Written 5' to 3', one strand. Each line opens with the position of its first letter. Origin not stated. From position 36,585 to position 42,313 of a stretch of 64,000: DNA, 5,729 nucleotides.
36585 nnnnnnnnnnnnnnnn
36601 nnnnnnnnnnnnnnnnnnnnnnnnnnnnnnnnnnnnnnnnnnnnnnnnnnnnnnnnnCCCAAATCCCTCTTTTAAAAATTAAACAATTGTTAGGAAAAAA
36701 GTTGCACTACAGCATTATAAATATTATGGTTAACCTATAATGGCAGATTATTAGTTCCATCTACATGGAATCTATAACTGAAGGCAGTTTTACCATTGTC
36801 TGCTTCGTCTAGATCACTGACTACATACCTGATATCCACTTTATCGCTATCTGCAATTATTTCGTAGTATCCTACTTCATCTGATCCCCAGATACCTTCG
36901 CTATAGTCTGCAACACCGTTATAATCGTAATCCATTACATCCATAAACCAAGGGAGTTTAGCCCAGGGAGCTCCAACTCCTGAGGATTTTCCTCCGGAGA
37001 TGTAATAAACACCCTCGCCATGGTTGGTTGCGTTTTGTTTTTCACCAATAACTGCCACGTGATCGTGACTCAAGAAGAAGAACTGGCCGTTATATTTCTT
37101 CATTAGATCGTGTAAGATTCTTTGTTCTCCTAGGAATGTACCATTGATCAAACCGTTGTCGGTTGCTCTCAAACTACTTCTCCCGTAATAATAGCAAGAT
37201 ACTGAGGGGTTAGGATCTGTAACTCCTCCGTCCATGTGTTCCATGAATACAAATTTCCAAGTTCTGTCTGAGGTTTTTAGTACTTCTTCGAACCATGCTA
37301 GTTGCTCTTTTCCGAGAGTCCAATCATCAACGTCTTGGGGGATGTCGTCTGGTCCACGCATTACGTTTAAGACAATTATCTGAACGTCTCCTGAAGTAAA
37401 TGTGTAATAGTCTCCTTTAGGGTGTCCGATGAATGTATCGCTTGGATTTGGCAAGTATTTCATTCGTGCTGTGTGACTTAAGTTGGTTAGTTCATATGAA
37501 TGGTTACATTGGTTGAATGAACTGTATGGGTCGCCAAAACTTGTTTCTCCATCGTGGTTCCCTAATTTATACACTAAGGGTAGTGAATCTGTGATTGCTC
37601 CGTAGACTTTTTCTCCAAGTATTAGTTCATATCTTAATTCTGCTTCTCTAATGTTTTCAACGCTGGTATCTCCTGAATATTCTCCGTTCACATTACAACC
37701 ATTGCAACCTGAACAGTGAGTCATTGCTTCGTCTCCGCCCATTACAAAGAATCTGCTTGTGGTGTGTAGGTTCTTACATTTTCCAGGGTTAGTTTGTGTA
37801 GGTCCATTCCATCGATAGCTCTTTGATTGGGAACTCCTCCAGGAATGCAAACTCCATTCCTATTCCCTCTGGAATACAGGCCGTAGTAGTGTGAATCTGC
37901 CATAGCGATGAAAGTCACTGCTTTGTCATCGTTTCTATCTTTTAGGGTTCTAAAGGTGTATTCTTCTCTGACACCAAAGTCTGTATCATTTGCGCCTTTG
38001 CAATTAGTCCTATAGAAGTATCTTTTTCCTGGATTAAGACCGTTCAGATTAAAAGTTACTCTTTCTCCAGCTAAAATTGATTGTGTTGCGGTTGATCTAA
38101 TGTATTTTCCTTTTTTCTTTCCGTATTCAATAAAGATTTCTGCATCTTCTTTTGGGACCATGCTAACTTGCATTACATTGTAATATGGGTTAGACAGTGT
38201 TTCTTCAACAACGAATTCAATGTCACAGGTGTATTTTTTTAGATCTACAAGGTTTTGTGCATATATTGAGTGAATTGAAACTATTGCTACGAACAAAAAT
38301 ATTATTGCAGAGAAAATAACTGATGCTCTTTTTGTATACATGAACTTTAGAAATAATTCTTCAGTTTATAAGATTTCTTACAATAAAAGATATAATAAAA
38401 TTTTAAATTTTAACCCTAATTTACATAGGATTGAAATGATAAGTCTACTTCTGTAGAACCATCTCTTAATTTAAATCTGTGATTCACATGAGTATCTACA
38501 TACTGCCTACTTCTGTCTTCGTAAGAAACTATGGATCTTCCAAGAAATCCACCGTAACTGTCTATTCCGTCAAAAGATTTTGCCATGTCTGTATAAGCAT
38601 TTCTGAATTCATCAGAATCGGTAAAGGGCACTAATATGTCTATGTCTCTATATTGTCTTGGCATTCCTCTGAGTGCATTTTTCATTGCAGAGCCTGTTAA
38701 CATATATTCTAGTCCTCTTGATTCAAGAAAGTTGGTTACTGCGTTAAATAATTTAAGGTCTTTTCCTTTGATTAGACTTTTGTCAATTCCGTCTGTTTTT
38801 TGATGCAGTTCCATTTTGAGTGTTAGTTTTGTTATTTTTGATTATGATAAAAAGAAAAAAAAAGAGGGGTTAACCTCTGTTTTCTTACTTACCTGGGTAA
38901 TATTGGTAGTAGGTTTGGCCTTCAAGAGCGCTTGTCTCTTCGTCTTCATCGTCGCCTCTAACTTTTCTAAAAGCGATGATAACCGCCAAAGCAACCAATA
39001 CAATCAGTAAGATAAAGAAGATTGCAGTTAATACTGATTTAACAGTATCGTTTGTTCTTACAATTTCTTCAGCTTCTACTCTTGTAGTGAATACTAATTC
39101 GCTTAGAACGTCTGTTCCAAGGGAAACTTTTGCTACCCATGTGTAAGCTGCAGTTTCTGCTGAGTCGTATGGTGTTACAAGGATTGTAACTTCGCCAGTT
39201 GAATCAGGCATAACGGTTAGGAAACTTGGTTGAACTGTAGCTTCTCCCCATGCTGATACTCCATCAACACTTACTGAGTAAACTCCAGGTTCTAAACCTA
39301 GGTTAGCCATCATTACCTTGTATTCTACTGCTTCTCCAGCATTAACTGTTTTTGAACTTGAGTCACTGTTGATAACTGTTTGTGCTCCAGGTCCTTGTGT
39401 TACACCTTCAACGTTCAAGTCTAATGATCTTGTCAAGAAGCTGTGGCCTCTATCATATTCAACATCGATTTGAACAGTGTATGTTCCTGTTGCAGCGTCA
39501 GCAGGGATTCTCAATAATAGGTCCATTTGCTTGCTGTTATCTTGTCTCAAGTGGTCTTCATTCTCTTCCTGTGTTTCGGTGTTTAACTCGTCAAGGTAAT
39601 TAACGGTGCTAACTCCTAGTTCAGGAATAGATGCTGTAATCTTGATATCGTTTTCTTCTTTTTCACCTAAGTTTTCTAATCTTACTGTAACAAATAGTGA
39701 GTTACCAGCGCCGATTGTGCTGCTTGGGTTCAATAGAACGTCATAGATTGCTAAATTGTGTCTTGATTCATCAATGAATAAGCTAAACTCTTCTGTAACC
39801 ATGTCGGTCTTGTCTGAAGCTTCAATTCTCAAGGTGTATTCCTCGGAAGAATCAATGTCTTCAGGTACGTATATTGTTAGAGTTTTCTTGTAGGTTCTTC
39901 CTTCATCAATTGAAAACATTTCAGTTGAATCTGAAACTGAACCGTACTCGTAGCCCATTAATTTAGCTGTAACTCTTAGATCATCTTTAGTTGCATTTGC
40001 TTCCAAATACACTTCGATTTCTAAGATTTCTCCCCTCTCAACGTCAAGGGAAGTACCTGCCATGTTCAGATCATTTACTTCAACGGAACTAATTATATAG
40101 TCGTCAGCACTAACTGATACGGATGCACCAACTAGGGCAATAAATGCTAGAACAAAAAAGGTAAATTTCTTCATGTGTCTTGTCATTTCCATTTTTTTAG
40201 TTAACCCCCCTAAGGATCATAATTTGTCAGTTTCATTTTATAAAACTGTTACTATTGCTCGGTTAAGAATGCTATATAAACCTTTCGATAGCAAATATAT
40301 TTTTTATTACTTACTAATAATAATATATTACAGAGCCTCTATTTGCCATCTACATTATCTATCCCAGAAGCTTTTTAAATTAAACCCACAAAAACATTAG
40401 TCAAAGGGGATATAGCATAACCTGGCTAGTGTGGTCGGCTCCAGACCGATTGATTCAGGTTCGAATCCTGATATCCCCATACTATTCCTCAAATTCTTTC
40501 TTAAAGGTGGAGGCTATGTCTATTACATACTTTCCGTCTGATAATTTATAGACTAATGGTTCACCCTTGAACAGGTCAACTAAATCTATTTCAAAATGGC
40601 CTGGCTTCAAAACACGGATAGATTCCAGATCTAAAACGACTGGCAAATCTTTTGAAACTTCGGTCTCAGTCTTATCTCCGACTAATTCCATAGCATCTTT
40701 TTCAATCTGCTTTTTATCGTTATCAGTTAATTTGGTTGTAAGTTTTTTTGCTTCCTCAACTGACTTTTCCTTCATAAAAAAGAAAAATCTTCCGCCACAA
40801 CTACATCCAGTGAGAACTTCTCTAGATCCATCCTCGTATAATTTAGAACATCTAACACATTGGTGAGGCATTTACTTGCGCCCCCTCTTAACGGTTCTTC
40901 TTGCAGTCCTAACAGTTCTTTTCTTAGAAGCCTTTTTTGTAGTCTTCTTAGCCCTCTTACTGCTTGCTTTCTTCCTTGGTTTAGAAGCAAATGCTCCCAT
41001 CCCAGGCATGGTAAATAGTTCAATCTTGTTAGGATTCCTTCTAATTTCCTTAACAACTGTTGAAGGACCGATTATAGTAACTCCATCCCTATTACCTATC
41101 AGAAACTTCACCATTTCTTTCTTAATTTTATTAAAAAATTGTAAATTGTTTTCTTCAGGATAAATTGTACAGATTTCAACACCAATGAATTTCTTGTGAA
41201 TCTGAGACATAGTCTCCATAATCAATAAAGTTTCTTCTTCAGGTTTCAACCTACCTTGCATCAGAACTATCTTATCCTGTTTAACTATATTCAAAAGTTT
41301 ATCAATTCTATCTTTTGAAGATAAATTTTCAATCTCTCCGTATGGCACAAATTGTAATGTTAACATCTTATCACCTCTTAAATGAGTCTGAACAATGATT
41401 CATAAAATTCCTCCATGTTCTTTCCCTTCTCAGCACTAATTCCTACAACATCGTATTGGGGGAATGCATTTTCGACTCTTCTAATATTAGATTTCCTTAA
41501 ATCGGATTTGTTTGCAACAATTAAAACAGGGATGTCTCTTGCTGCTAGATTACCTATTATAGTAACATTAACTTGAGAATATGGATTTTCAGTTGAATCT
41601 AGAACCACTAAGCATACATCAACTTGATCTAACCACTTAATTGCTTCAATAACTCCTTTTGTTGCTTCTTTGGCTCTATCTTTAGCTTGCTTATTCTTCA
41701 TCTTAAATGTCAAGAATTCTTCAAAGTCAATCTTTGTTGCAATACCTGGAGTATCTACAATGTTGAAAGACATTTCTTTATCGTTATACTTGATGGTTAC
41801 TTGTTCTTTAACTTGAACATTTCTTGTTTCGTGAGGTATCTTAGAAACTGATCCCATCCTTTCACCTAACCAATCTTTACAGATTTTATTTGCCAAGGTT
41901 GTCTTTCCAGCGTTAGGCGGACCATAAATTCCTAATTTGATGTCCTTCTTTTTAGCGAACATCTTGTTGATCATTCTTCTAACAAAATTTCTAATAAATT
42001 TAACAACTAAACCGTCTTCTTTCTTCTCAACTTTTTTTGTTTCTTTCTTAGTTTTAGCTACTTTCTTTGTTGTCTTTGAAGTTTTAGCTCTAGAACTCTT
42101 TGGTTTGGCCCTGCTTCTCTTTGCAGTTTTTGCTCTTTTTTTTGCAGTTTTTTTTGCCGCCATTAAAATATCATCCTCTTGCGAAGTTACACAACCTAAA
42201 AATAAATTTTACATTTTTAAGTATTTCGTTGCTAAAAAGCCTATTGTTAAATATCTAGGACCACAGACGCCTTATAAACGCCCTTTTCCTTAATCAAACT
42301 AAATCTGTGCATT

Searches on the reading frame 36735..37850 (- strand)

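Call 31: search_protein_families(library=pfam, max_evalue=0.001, proteins=[window:36735-37850:-])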
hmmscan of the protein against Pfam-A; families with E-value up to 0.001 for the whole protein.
window:36735-37850:- (371 aa): 1 family
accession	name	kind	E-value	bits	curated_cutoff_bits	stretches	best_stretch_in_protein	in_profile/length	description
PF00149.33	Metallophos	-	0.00079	20.3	21.5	0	70-265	46-190/191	Calcineurin-like phosphoesterase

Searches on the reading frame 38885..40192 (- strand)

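Call 31: search_protein_families(library=pfam, max_evalue=0.001, proteins=[window:38885-40192:-])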
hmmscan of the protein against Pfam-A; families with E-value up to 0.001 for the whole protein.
window:38885-40192:- (435 aa): 5 families
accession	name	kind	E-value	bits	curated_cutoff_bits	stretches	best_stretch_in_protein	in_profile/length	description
PF10633.15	NPCBM_assoc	-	2e-10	41.1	24.4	0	206-246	37-77/78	NPCBM-associated, NEW3 domain of alpha-galactosidase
PF11614.14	FixG_C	-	3.3e-08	34.2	25.6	0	66-139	41-116/119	IG-like fold at C-terminal of FixG, putative oxidoreductase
PF14524.12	Wzt_C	-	2.4e-05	24.8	30.4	0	272-309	68-103/143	Wzt C-terminal domain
PF14734.12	DUF4469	-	2.7e-05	24.5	22.6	0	182-251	28-92/101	Domain of unknown function (DUF4469) with IG-like fold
PF23619.1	Ig_VWA7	-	0.00087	19.9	27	0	210-245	49-85/104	VWA7 Ig-like domain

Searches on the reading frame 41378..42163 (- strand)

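Call 28: search_protein_families(library=ncbifam, proteins=[window:41378-42163:-], max_evalue=0.00001)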
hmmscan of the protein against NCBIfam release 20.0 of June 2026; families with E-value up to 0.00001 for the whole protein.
window:41378-42163:- (261 aa): 11 families
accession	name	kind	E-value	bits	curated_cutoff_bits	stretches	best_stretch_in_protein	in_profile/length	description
TIGR03594.1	GTPase_EngA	equivalog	9.1e-18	64.5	306.7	1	59-257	174-342/432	ribosome biogenesis GTPase Der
TIGR00231.1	small_GTP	domain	9.4e-16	58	42.5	1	73-256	2-161/164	GTP-binding protein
NF000908.1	PRK00089.1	equivalog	8.9e-15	54.7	237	1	79-258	8-164/291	GTPase Era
TIGR00436.1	era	equivalog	4.9e-12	45.8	116.25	1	76-254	2-156/270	GTPase Era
TIGR03918.1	GTP_HydF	equivalog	1.2e-10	40.8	325.55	1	73-259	6-165/392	[FeFe] hydrogenase H-cluster maturation GTPase HydF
TIGR00450.1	mnmE_trmE_thdF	equivalog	1.8e-09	37.2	252.6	1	54-239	186-345/446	tRNA uridine-5-carboxymethylaminomethyl(34) synthesis GTPase MnmE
TIGR03596.1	GTPase_YlqF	equivalog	4e-09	36.3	208.2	0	31-143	69-175/276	ribosome biogenesis GTPase YlqF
NF003661.0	PRK05291.1-3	equivalog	6.2e-09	35.7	380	1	72-257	214-366/448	tRNA uridine-5-carboxymethylaminomethyl(34) synthesis GTPase MnmE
TIGR03156.1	GTP_HflX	equivalog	5e-08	32.2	216.75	0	179-257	267-347/351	GTPase HflX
NF002828.0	PRK03003.1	equivalog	1.4e-06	27.2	631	1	36-227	23-165/477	ribosome biogenesis GTPase Der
TIGR03598.1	GTPase_YsxC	equivalog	6.3e-06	26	124.45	1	69-256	13-184/186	ribosome biogenesis GTP-binding protein YihA/YsxC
